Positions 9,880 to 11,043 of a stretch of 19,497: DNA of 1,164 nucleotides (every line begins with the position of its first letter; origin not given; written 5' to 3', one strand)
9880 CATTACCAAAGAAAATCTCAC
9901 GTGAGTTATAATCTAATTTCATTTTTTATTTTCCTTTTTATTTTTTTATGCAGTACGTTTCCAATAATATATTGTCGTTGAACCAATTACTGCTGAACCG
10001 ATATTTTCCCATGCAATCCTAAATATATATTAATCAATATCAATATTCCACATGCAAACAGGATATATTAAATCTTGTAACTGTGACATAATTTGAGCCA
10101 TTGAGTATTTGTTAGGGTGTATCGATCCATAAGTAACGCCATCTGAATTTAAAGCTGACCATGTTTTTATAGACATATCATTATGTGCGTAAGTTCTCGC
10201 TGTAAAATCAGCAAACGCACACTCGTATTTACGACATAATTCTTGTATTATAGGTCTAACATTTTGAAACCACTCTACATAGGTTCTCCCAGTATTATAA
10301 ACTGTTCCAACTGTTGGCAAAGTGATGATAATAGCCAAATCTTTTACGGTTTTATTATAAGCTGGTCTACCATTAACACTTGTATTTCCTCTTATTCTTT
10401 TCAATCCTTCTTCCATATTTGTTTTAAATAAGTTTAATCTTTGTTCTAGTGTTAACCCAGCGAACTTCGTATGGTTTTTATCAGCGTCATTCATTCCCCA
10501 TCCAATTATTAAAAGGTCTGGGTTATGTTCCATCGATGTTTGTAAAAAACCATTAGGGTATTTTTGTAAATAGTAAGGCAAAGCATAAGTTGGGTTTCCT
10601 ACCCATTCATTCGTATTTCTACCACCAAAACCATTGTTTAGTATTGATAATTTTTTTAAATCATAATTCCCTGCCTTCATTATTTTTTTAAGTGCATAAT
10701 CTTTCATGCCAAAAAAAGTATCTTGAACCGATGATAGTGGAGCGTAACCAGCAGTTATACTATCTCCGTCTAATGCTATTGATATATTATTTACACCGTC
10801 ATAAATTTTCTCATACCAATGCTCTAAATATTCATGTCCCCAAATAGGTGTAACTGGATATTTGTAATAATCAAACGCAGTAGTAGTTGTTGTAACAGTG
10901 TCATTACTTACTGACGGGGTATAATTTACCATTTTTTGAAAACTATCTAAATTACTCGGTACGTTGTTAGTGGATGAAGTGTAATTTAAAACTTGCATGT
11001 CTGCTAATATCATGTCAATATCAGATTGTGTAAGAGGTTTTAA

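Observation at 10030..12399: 789-aa neck-position protein with a coiled-coil stalk and C-terminal SGNH/GDSL esterase domain: candidate enzymatic collar or whisker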

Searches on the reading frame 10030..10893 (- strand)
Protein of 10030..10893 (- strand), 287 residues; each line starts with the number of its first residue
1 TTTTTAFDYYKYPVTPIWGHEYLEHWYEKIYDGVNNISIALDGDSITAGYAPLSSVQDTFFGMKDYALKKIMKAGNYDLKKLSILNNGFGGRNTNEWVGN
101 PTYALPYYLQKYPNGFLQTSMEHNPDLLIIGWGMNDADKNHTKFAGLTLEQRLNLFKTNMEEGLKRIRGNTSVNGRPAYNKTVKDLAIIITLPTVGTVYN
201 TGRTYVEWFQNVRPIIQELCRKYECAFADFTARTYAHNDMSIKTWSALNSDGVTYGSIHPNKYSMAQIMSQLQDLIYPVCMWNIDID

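Call 14: search_dna_similar(query=window:10030-10830:-, collection=phages, mode=protein, max_rows=60, rows=spread)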
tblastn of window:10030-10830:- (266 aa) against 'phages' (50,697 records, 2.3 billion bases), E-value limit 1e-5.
Records with a match: 57; places in all: 57; records where one place covers at least 80% of the query: 56.
Best place of each record, by identity: >=99% 22; 95-99% 31; <60% 4.
By first word of the organism name: Lactococcus 53; Pectobacterium 2; Pseudoalteromonas 1; Stenotrophomonas 1.
By host as written in the record: Lactococcus lactis 53; Pectobactorium corotovorum subsp. carotovorum 2; Pseudoalteromonas sp. YM19 1; Stenotrophomonas maltophilia STM-19 1.
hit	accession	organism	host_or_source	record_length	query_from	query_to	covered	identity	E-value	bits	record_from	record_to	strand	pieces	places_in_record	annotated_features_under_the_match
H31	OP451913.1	Lactococcus phage BM1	Lactococcus lactis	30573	1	266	100%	99.6%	0e+0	563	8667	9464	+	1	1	neck passage structure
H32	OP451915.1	Lactococcus phage BM9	Lactococcus lactis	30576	1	266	100%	99.6%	0e+0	563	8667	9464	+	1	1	neck passage structure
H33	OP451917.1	Lactococcus phage BM14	Lactococcus lactis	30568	1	266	100%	99.6%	0e+0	563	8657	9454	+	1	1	neck passage structure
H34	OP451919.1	Lactococcus phage BM21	Lactococcus lactis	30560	1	266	100%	99.6%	0e+0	563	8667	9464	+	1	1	neck passage structure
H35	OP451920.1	Lactococcus phage BM22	Lactococcus lactis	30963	1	266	100%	99.6%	0e+0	563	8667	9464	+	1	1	neck passage structure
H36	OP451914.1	Lactococcus phage BM3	Lactococcus lactis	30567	1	266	100%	99.6%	0e+0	562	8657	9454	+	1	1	neck passage structure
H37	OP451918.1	Lactococcus phage BM19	Lactococcus lactis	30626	1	266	100%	99.6%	0e+0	562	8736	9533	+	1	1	neck passage structure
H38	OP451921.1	Lactococcus phage CB30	Lactococcus lactis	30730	1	266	100%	99.6%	0e+0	562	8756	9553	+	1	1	neck passage structure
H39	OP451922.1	Lactococcus phage DM7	Lactococcus lactis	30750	1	266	100%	99.6%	0e+0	562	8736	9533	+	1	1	neck passage structure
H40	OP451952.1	Lactococcus phage RM10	Lactococcus lactis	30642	1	266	100%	99.6%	0e+0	562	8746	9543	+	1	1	neck passage structure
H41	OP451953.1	Lactococcus phage RM11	Lactococcus lactis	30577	1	266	100%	99.6%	0e+0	562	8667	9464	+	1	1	neck passage structure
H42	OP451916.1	Lactococcus phage BM12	Lactococcus lactis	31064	1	266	100%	99.6%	0e+0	562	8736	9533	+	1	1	neck passage structure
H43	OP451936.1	Lactococcus phage JG7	Lactococcus lactis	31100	1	266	100%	99.6%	0e+0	562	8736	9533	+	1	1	neck passage structure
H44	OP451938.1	Lactococcus phage JS2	Lactococcus lactis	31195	1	266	100%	99.6%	0e+0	562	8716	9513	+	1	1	neck passage structure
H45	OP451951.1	Lactococcus phage RM9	Lactococcus lactis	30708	1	266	100%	99.6%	0e+0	562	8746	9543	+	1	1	neck passage structure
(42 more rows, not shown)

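Call 18: find_homologous_proteins(query=window:10030-10893:-, max_evalue=0.001)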
Query window:10030-10893:- (287 aa): 10 proteins with E <= 0.001 among 1569 candidates.
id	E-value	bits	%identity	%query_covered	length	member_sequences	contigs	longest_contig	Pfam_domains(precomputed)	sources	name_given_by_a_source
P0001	5.7e-195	664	99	100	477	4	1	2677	PF13472.13,PF00657.29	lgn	-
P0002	3.7e-142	491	94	78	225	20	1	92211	PF13472.13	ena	-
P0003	2.7e-111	390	60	97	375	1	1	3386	PF13472.13,PF00657.29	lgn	-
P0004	2.7e-110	386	61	96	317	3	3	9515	PF13472.13,PF00657.29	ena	-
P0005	5.6e-102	359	56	99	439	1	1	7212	PF13472.13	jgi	-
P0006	2.9e-88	314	66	75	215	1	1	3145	PF13472.13,PF00657.29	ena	-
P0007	2.4e-64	236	53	75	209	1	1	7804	PF13472.13,PF00657.29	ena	-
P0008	7.8e-63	231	43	97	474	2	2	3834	PF13472.13,PF00657.29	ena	-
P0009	5.3e-44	169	43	74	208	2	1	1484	PF13472.13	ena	-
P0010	6.5e-41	159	42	72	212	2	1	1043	PF13472.13,PF00657.29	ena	-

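Call 31: predict_structure(alignment_id=A1)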
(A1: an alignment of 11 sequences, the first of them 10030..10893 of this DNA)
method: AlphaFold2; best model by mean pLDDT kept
length: 287 residues; sequences in the alignment: 11
mean_pLDDT: 78.6   pTM: 0.83
mean pLDDT of the five models: 78.6, 76.0, 74.9, 56.0, 54.4
residues with pLDDT >= 90: 92; 70-90: 112; 50-70: 59; < 50: 24
segments of 3 or more residues with pLDDT < 50: 1-4, 47-49, 52-60, 281-287
pLDDT, mean of each block of 10 residues (from residue 1): 54 77 91 87 62 48 75 88 82 86 90 90 93 79 88 93 94 90 95 72 76 90 92 62 58 58 76 81 46
secondary structure, 60 per line:
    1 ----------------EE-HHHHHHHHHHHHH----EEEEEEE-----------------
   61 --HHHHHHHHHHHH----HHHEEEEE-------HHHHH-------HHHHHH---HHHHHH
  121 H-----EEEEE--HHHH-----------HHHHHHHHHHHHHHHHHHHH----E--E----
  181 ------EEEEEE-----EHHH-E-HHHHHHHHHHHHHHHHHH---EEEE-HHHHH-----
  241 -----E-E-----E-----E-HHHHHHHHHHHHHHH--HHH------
elements in order: H20-32 E37-43 H63-74 E82-86 H94-98 H106-111 H115-121 E127-131 H134-137 H149-168 E187-192 H205-222 E226-229 H231-235 H262-276

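Call 34: fold_search(model_id=the predicted structure, library=pdb)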
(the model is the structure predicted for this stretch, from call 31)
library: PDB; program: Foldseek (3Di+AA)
matches with E <= 10: 1132; with E <= 0.001: 47
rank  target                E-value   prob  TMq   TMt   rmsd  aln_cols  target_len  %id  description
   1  4q9a_A                1.3e-07  1.00  0.52  0.65   6.1       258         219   20  Crystal structure of a putative GDSL-like lipase (PARMER_00689) from Parabacteroides merdae ATCC 43184 at 2.86 A resol (released 2014-06-25)
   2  4q9a_B                2.1e-07  1.00  0.53  0.68   6.0       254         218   19  Crystal structure of a putative GDSL-like lipase (PARMER_00689) from Parabacteroides merdae ATCC 43184 at 2.86 A resol (released 2014-06-25)
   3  1yzf                  4.9e-07  1.00  0.46  0.63   5.9       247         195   19  Crystal structure of the lipase/acylhydrolase from Enterococcus faecalis (released 2005-04-12)
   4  5jd3_G                9.2e-07  1.00  0.53  0.68   6.4       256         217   13  Crystal structure of LAE5, an alpha/beta hydrolase enzyme from the metagenome of Lake Arreo, Spain (released 2016-05-04)
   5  8zbc_C                1.0e-06  1.00  0.47  0.59   7.5       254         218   12  An acyltransferase with selective perhydrolytic activity (released 2025-04-30)
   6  5hoe_A                1.6e-06  1.00  0.46  0.59   7.6       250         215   16  Crystal structrue of Est24, a carbohydrate acetylesterase from Sinorhizobium meliloti (released 2016-04-27)
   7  3dci_A                2.2e-06  1.00  0.47  0.62   6.3       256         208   16  The Structure of a putative arylesterase from Agrobacterium tumefaciens str. C58 (released 2008-09-30)
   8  8zbc_B                2.2e-06  1.00  0.46  0.56   7.6       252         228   13  An acyltransferase with selective perhydrolytic activity (released 2025-04-30)
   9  8zbc_A                2.4e-06  1.00  0.48  0.58   7.2       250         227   13  An acyltransferase with selective perhydrolytic activity (released 2025-04-30)
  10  7ddy_A                2.9e-06  1.00  0.47  0.65   6.6       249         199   14  Crystal structure of an acetyl xylan esterase AlAXEase (released 2021-06-02)
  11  4tx1_A                3.6e-06  1.00  0.44  0.56   7.5       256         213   14  The crystal structure of carbohydrate acetylesterase family member from Sinorhizobium meliloti (released 2014-12-24)
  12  7bxc_J                5.1e-06  1.00  0.45  0.57   7.0       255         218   15  Crystal structure of Ca_00311 form II (released 2021-04-21)
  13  3w7v_A                5.4e-06  1.00  0.51  0.65   6.5       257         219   13  Crystal Structure of Axe2, an Acetylxylan Esterase from Geobacillus stearothermophilus (released 2014-02-12)
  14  5jd3_A                6.1e-06  1.00  0.49  0.62   6.3       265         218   12  Crystal structure of LAE5, an alpha/beta hydrolase enzyme from the metagenome of Lake Arreo, Spain (released 2016-05-04)
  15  4oap_A                6.4e-06  1.00  0.50  0.64   6.9       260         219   14  An Axe2 mutant (W190I), an acetyl-xylooligosaccharide esterase from Geobacillus Stearmophilus (released 2015-01-14)
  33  2w9x_A                1.8e-04  1.00  0.47  0.44   6.6       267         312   15  The active site of a carbohydrate esterase displays divergent catalytic and non-catalytic binding functions (released 2009-03-24)
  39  2w9x_B                3.1e-04  1.00  0.47  0.42   6.5       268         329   16  The active site of a carbohydrate esterase displays divergent catalytic and non-catalytic binding functions (released 2009-03-24)
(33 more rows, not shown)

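Call 35: find_encoding_contigs(protein=P0005, flank=6000, max_places=3)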
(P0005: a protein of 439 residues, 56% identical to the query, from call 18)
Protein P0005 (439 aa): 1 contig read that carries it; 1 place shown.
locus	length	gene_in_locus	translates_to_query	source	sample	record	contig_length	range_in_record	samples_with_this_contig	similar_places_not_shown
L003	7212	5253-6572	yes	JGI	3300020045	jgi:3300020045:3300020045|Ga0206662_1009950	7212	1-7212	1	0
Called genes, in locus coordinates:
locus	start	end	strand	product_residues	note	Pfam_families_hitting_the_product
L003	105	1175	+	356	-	PF14594:Sipho_Gp37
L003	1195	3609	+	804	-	-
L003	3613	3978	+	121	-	-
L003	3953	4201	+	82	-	-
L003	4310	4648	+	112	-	-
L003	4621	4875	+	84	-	-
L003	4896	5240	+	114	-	-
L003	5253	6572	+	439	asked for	PF13472:Lipase_GDSL_2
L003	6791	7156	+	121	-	PF16945:Phage_r1t_holin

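Call 36: search_solved_structures(query=A1, max_evalue=10, show_alignments=4)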
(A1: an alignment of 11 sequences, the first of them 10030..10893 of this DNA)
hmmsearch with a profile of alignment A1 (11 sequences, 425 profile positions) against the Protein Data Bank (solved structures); distinct sequences matched with E-value up to 10: 3.
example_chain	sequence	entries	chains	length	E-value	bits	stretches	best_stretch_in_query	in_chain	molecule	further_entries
7ddy_D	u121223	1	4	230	0.48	12.5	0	257-289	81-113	G-D-S-L family lipolytic protein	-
5cc8_A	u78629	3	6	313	1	11.4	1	153-220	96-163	Thiamine-monophosphate kinase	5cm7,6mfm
5dd7_A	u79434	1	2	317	1.1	11.4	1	153-220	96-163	Thiamine-monophosphate kinase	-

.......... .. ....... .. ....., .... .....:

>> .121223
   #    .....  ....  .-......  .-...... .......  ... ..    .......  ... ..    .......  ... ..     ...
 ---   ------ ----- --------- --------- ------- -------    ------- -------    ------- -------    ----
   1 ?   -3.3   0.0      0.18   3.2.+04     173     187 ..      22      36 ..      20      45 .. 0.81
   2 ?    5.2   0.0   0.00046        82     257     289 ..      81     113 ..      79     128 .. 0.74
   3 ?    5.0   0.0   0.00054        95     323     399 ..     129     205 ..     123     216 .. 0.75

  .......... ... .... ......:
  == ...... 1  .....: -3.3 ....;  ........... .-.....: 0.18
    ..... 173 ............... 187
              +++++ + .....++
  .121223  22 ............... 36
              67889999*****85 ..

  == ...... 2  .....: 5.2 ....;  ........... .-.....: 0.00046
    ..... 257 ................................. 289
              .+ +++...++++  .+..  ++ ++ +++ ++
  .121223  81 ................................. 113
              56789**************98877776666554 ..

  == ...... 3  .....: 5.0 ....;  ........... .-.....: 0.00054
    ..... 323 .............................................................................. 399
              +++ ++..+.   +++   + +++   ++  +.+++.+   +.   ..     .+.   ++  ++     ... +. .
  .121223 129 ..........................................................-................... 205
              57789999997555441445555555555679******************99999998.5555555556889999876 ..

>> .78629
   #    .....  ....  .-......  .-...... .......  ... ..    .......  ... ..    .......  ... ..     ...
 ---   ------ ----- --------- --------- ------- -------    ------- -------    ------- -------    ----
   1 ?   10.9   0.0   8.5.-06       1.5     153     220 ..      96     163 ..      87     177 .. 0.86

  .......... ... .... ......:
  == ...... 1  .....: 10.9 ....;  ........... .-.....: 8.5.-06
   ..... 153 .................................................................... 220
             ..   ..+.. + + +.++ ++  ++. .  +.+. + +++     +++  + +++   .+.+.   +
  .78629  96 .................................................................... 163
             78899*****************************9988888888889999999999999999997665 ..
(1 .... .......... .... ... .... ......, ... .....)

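Call 37: search_protein_representatives(alignment_id=A1)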
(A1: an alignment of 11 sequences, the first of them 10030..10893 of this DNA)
Query: 11 sequences, 425 profile positions. Proteins with E-value up to 0.001 (for the whole library): 396; up to 1e-10: 163; up to 1e-30: 75. The best 150 are listed.
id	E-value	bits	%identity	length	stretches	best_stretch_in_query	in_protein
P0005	2.4e-201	685.7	-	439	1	6-424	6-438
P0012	4.8e-193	658.4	-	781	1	11-425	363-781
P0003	4.9e-185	632.0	-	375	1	69-424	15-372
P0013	6.5e-171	585.4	-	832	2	23-422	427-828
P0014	4.9e-165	566.1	-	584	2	64-424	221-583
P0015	5.1e-164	562.7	-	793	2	6-424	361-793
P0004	1.4e-162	558.0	-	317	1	123-424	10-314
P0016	5.0e-153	526.5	-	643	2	18-422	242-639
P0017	6.5e-143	493.2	-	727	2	25-424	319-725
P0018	6.3e-137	473.5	-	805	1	91-424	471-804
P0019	3.0e-130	451.4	-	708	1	68-424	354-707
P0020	2.2e-129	448.6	-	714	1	23-422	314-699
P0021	9.5e-129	446.5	-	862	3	27-422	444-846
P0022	4.6e-127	441.0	-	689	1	21-422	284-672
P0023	3.5e-123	428.2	-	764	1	17-424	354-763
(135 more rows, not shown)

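Call 67: search_protein_families(library=phrogs, proteins=[L003:1195-3609:+], max_evalue=0.001)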
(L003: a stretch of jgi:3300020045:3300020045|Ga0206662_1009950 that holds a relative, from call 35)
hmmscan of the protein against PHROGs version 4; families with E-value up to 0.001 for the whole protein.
L003:1195-3609:+ (804 aa): 8 families
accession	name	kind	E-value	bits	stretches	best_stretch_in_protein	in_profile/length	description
phrog_1220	-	head and packaging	1.5e-61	210.4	1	1-225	6-261/574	head protein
phrog_9534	-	head and packaging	1.2e-31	111.6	1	6-150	5-146/303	head protein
phrog_27282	-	unknown function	6.7e-26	92.2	1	5-209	5-221/445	-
phrog_35103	-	unknown function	5.3e-21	75.4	1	8-167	7-166/916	-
phrog_5339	-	head and packaging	2.5e-20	73.4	1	1-149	4-153/633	virion structural protein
phrog_18805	-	unknown function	5.3e-18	66.1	1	1-169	1-170/457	-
phrog_17342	-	unknown function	1.2e-11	45.5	1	14-151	18-156/326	-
phrog_3398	-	head and packaging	8.4e-07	29.6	1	15-153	24-167/359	virion structural protein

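Call 73: fold_search(model_id=the predicted structure, library=viral)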
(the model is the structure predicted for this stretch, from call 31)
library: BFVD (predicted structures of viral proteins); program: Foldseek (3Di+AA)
matches with E <= 10: 816; with E <= 0.001: 72
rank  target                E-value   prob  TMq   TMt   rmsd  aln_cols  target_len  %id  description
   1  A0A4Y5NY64            2.5e-11  1.00  0.64  0.50   4.2       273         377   21  (no name in the UniProt tables at hand)
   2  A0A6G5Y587            2.9e-11  1.00  0.63  0.29   5.5       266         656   20  (no name in the UniProt tables at hand)
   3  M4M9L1                3.5e-11  1.00  0.65  0.33   3.7       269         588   18  (no name in the UniProt tables at hand)
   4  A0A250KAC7            5.5e-11  1.00  0.66  0.30   4.5       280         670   18  Tail spike protein [Pectobacterium phage PPWS4]
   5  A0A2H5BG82            5.7e-07  1.00  0.49  0.20   5.0       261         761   15  (no name in the UniProt tables at hand)
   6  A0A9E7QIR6            6.8e-07  1.00  0.47  0.21   8.5       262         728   14  (no name in the UniProt tables at hand)
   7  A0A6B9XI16            1.1e-06  1.00  0.45  0.21   7.8       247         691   16  SGNH hydrolase-type esterase domain-containing protein [Escherichia phage anhysbys]
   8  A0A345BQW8            2.4e-06  1.00  0.56  0.23   8.0       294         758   14  (no name in the UniProt tables at hand)
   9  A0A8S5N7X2            3.4e-06  1.00  0.47  0.28   6.4       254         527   16  Hydrolase [Podoviridae sp. ctcKt3]
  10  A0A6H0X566            3.4e-06  1.00  0.51  0.21   8.4       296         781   18  (no name in the UniProt tables at hand)
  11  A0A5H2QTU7            4.2e-06  1.00  0.41  0.29   8.3       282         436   13  SGNH hydrolase-type esterase domain-containing protein [Clostridium phage CPD2]
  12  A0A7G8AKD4            4.7e-06  1.00  0.54  0.16   5.8       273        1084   16  Tail fiber estarase [Bacillus phage 1_ICo-2020]
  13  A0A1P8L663            4.7e-06  1.00  0.51  0.29   6.0       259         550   18  Tail spike protein [Pectobacterium phage PP99]
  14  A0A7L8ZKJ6            8.9e-06  1.00  0.53  0.23   6.0       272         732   15  (no name in the UniProt tables at hand)
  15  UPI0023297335         8.9e-06  1.00  0.53  0.24   7.0       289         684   14  (no name look-up for this kind of identifier)
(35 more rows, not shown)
